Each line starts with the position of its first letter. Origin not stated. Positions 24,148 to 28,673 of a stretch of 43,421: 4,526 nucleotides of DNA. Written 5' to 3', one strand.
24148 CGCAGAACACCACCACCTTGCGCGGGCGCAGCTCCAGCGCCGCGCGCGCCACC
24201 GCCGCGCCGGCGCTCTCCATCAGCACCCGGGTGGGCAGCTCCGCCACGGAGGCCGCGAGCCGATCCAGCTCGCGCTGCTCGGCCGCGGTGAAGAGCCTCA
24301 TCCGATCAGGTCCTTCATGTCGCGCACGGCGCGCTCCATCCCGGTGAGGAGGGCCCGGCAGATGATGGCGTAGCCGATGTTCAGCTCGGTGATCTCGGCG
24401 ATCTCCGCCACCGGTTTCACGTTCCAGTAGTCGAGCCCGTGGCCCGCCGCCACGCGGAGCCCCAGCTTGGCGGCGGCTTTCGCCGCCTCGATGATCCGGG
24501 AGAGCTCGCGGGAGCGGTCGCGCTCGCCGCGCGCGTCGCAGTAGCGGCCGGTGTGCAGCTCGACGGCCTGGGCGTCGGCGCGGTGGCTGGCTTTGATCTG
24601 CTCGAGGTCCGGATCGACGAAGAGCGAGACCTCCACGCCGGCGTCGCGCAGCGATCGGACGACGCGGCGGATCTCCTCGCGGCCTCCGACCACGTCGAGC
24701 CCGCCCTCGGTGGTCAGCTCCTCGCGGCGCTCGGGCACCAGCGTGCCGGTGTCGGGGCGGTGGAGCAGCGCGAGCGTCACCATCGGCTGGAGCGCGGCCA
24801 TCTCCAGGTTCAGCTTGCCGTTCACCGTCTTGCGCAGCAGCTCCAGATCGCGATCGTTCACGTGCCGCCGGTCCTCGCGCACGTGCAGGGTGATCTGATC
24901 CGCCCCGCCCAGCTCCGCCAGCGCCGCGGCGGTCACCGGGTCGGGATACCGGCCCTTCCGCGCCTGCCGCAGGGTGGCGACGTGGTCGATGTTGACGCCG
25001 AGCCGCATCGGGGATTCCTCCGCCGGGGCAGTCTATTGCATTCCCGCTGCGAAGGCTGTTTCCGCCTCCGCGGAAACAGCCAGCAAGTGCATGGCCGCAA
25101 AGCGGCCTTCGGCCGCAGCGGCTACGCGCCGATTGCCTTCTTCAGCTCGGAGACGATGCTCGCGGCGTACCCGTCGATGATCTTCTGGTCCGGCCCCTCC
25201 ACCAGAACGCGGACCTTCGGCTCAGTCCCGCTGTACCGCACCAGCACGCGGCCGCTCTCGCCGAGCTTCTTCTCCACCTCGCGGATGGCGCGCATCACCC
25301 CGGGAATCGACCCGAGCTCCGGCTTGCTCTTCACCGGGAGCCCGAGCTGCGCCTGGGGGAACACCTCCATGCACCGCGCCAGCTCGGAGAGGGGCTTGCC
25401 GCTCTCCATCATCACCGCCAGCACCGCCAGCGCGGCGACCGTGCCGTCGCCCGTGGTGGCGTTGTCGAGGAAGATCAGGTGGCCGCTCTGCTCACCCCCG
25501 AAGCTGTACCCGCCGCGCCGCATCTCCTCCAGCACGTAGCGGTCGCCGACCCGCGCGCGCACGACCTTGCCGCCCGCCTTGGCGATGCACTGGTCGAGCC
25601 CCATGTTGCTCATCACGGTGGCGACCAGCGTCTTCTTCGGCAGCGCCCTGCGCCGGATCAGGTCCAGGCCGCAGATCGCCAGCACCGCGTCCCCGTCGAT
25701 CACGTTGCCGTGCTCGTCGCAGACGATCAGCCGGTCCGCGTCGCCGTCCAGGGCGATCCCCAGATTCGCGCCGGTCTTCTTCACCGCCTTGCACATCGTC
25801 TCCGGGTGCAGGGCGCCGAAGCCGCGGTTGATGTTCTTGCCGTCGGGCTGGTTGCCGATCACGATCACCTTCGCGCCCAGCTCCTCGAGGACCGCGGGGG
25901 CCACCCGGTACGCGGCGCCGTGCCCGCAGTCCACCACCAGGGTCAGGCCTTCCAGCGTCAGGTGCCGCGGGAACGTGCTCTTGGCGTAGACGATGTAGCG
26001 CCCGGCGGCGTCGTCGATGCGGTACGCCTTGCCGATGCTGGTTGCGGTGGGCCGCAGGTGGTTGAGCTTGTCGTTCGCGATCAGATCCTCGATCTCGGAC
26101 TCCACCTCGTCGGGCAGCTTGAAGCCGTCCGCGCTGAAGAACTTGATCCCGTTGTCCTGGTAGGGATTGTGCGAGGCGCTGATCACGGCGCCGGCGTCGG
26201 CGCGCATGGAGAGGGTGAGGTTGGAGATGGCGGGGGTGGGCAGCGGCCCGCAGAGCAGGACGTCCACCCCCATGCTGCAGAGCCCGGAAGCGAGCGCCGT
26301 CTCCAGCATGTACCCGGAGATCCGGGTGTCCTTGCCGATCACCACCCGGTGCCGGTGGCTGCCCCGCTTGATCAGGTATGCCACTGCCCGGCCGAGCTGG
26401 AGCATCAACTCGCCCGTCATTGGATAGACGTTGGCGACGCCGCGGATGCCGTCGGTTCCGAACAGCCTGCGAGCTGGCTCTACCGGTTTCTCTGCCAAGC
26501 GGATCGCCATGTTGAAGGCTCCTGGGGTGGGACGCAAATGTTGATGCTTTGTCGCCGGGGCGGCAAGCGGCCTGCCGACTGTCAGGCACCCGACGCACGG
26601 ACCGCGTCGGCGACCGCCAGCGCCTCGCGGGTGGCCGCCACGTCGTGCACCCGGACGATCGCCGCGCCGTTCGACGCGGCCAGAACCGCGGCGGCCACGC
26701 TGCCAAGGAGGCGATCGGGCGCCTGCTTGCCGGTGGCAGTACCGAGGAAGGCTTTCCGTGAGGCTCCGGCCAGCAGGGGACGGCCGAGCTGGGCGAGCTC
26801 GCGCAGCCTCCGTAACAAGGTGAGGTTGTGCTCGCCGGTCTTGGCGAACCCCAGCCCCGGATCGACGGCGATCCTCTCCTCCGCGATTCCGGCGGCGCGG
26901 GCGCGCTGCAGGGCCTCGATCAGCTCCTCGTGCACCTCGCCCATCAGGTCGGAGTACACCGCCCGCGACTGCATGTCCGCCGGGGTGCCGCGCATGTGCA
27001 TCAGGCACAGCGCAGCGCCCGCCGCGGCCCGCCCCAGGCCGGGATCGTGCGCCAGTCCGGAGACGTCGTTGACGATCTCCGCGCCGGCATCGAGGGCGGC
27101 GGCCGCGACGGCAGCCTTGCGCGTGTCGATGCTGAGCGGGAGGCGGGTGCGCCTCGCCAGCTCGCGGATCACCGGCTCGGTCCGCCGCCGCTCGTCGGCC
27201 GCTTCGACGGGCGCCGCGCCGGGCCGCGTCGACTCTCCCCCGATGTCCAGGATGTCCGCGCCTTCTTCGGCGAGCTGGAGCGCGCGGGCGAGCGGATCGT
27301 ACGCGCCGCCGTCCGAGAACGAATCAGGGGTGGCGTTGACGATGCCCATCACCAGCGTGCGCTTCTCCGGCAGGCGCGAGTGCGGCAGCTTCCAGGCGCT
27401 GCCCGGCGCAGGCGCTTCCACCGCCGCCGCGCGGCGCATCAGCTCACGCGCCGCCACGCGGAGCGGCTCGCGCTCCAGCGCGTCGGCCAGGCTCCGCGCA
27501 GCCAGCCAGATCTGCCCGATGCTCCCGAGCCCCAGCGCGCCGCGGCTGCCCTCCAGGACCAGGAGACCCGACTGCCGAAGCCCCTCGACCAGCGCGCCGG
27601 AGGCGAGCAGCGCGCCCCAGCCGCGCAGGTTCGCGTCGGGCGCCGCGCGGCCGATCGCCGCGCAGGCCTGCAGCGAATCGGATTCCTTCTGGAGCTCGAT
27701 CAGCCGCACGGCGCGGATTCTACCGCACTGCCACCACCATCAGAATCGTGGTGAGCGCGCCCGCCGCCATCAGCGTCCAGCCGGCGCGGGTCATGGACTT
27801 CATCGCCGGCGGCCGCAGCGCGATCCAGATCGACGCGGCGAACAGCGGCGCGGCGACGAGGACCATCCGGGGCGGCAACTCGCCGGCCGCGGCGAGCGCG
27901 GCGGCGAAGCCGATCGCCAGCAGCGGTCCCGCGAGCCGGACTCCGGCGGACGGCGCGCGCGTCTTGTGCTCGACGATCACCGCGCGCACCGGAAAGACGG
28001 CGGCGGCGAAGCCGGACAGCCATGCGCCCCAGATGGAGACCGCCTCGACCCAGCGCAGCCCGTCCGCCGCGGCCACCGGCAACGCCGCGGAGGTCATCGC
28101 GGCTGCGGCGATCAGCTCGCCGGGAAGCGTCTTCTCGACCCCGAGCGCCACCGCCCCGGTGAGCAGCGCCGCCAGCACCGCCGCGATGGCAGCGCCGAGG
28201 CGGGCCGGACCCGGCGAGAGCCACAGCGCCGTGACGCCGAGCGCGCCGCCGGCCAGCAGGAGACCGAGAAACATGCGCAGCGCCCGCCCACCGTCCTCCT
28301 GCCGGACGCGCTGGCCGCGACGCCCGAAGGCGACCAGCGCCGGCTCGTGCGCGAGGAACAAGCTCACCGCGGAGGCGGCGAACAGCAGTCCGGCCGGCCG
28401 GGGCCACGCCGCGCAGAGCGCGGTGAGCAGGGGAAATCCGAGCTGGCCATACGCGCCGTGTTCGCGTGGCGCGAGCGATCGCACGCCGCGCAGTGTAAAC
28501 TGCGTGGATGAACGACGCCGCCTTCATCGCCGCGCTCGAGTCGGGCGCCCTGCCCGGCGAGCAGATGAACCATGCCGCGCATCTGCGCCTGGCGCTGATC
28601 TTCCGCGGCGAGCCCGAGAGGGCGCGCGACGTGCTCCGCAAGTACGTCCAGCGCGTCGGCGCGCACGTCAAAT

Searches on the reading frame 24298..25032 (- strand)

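Call 59: search_protein_families(library=pfam, proteins=[window:24298-25032:-], max_evalue=0.001)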
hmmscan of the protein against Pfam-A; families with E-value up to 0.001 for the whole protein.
window:24298-25032:- (244 aa): 1 family
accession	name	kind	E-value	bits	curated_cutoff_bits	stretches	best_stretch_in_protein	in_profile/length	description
PF03740.19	PdxJ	-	7.2e-98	326.8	24.5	1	10-243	1-234/234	Pyridoxal phosphate biosynthesis protein PdxJ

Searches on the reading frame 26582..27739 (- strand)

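Call 59: search_protein_families(library=pfam, proteins=[window:26582-27739:-], max_evalue=0.001)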
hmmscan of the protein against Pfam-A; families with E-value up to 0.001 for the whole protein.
window:26582-27739:- (385 aa): 1 family
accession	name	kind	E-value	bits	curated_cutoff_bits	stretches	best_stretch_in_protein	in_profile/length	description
PF00809.28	Pterin_bind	-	3.9e-73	246.5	25.5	1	131-365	1-244/244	Pterin binding enzyme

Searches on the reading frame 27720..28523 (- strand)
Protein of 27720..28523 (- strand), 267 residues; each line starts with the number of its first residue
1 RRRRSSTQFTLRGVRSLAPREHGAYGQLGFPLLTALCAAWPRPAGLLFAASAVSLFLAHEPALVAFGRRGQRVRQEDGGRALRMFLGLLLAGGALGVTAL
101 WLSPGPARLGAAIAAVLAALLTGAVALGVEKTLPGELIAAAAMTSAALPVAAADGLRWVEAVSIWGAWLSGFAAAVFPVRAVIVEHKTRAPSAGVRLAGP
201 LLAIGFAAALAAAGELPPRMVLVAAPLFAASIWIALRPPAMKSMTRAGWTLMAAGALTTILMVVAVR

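Call 59: search_protein_families(library=pfam, proteins=[window:27720-28523:-], max_evalue=0.001)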
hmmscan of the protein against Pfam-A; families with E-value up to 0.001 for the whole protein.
window:27720-28523:- (267 aa): 1 family
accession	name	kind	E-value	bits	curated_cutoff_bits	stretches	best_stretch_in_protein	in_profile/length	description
PF14256.11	YwiC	-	7.7e-14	52.5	25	1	19-149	2-124/126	YwiC-like protein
